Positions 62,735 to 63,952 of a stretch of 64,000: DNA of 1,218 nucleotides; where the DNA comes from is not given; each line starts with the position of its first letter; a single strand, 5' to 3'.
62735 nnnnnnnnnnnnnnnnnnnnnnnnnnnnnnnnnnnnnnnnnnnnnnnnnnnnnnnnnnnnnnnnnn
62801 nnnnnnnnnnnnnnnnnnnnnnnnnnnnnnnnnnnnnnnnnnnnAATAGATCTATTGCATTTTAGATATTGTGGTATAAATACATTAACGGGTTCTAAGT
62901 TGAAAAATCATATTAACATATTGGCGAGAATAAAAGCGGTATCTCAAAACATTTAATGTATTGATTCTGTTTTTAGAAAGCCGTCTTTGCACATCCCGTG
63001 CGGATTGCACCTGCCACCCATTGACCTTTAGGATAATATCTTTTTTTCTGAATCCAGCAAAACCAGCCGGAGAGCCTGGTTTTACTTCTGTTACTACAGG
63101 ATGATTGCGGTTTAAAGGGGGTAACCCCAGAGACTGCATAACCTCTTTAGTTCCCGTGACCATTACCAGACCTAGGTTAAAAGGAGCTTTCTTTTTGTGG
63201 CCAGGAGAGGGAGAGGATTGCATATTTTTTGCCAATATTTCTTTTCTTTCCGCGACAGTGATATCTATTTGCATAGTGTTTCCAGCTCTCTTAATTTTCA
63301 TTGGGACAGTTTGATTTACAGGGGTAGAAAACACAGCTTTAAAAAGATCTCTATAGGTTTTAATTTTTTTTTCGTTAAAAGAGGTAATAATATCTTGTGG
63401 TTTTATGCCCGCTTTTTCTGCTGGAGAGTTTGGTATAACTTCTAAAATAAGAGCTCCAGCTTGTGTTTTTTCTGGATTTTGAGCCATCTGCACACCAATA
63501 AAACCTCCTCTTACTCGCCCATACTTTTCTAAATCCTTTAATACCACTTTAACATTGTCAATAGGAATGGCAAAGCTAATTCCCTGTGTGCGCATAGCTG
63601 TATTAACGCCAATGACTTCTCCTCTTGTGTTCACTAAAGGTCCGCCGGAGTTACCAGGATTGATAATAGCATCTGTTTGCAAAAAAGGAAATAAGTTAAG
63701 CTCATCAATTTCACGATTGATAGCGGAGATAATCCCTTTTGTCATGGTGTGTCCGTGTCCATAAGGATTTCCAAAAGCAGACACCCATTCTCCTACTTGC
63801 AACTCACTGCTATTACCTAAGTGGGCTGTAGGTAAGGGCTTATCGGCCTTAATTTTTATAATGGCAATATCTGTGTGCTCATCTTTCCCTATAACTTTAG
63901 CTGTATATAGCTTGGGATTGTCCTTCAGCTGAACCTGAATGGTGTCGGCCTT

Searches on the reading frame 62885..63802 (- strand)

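Call 40: search_protein_families(library=pfam, proteins=[window:62885-63802:-], max_evalue=0.001)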
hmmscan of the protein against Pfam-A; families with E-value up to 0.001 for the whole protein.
window:62885-63802:- (305 aa): 6 families
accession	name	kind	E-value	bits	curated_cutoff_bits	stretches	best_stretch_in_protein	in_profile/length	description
PF13180.12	PDZ_2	-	7.2e-28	97.1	27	2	100-183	1-80/80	PDZ domain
PF17820.7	PDZ_6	-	1.2e-20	73.5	27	2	119-172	2-54/54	PDZ domain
PF00595.29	PDZ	-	6.6e-18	65.3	23.2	2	98-171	8-81/81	PDZ domain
PF13365.12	Trypsin_2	-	4.4e-14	53.9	27.6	1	2-66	78-144/144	Trypsin-like peptidase domain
PF00089.32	Trypsin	-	7.2e-09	36.2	20.6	1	3-84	120-216/220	Trypsin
PF04495.20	GRASP55_65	-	1.1e-07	32.7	27.7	1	100-160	26-89/138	GRASP55/65 PDZ-like domain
